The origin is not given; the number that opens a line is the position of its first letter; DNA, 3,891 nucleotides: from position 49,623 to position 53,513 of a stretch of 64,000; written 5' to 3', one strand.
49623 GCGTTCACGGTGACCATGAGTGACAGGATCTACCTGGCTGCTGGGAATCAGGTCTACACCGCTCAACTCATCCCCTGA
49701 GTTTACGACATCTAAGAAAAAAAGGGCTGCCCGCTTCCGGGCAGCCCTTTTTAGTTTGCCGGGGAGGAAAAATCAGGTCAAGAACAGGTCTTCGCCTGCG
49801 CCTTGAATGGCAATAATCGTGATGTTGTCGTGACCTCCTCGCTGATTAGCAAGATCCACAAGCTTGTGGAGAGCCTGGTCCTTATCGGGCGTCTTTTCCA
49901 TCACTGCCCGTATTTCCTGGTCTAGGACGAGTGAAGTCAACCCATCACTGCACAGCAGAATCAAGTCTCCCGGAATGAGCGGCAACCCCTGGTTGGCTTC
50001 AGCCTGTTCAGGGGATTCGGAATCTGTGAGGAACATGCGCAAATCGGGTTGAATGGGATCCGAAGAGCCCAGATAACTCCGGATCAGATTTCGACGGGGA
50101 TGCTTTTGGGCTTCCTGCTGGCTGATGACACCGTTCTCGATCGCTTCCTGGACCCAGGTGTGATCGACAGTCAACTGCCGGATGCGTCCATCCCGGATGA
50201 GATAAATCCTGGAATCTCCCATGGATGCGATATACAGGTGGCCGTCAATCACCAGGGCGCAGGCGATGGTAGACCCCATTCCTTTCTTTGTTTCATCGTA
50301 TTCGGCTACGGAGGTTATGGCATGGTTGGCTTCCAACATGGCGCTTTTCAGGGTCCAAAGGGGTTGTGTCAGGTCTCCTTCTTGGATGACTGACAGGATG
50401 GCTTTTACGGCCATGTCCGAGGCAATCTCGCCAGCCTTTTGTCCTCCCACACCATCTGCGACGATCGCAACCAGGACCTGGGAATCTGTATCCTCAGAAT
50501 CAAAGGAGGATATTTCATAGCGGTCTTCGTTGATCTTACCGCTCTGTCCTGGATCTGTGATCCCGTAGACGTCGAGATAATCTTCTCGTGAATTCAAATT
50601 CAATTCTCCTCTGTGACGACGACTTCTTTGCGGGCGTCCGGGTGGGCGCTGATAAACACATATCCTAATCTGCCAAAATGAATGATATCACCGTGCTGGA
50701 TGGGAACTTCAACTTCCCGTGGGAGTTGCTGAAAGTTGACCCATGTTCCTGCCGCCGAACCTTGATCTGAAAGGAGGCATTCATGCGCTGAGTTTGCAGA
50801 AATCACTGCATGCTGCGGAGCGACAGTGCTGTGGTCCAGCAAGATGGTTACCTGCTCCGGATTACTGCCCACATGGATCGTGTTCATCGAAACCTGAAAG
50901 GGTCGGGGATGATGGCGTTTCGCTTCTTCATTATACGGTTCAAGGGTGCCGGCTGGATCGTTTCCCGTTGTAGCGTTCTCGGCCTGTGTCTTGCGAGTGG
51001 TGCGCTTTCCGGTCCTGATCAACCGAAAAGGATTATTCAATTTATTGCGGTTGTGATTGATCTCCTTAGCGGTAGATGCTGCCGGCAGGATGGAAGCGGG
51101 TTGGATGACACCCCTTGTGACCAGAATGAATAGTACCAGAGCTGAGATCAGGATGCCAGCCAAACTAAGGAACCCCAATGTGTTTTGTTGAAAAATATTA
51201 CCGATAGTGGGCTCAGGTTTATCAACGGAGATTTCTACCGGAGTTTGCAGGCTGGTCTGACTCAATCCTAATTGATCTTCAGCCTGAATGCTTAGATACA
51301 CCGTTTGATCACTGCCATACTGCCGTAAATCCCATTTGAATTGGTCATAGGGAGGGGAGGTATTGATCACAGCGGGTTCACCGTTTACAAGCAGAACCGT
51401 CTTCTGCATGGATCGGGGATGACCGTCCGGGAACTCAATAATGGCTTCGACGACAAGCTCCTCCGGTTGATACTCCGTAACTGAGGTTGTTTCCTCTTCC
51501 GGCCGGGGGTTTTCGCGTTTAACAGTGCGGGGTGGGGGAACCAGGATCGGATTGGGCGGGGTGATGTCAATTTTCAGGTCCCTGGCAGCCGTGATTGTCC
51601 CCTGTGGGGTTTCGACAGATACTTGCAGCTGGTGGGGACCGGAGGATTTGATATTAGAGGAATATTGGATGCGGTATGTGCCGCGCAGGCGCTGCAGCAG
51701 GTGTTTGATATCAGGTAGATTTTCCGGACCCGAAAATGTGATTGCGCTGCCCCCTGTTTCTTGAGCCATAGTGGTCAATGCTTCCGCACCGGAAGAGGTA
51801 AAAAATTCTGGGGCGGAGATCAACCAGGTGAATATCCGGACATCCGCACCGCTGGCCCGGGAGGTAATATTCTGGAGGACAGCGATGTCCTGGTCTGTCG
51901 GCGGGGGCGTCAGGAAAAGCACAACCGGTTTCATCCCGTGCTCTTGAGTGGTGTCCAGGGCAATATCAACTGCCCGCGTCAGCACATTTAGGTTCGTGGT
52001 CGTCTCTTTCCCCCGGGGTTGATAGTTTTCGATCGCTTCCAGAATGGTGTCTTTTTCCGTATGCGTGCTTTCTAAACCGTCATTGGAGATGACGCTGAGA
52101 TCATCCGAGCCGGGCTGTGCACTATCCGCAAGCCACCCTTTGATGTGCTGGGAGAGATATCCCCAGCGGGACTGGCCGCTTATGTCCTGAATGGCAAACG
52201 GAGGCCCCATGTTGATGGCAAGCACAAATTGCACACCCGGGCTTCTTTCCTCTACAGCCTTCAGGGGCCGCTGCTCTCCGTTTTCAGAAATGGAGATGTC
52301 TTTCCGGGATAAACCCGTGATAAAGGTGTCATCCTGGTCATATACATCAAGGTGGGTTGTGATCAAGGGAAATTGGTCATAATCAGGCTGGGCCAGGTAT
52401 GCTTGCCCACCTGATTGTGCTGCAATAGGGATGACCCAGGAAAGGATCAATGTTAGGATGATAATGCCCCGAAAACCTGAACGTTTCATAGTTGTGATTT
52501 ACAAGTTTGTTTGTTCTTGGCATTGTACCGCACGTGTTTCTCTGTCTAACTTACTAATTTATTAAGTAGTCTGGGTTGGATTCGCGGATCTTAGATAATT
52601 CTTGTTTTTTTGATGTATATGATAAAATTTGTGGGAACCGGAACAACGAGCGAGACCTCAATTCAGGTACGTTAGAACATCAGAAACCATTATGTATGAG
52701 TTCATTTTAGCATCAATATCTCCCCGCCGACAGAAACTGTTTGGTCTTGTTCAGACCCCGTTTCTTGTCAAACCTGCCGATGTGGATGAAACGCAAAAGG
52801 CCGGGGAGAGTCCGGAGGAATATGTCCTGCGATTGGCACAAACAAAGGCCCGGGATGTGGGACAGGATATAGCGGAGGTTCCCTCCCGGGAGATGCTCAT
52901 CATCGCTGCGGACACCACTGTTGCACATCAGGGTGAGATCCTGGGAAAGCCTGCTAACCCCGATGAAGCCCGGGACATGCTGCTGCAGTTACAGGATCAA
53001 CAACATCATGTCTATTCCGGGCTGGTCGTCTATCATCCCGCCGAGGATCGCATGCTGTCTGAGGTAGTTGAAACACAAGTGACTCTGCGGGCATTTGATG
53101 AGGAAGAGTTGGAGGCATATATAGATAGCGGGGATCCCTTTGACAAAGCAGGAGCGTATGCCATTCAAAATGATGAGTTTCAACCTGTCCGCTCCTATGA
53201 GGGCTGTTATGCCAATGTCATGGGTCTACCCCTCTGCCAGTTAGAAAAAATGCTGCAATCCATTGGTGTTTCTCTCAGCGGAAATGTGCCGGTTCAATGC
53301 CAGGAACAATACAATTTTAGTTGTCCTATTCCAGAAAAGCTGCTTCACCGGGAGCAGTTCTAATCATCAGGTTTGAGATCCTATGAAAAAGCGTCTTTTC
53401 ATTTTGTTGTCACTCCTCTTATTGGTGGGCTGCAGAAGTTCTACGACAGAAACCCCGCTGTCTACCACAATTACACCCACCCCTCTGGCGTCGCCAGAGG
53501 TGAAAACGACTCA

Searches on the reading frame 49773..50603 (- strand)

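Call 41: search_protein_families(library=pfam, proteins=[window:49773-50603:-], max_evalue=0.001)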
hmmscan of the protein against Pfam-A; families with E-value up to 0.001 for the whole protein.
window:49773-50603:- (276 aa): 3 families
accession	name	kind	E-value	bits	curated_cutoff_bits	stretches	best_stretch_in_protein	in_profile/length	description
PF00481.26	PP2C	-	5.3e-16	59.5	20.3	1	35-149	26-141/255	Protein phosphatase 2C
PF13672.11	PP2C_2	-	1.2e-15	58.1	24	1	21-232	8-185/209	Protein phosphatase 2C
PF07228.17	SpoIIE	-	8.6e-06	26.2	25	0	204-267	115-190/192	Stage II sporulation protein E (SpoIIE)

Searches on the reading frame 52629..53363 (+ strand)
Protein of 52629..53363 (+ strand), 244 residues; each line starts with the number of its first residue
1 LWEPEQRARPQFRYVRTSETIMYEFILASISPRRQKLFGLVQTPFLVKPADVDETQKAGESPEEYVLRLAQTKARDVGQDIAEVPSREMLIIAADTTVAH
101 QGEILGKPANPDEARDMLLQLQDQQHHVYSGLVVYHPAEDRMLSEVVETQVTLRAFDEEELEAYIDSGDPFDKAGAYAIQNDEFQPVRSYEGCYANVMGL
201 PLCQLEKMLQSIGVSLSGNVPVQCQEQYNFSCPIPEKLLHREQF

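Call 41: search_protein_families(library=pfam, proteins=[window:52629-53363:+], max_evalue=0.001)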
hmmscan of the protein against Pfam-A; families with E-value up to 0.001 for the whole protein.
window:52629-53363:+ (244 aa): 1 family
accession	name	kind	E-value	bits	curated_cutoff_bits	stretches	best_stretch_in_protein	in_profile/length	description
PF02545.19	Maf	-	8.8e-55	185.7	27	1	25-211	2-186/187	Maf-like protein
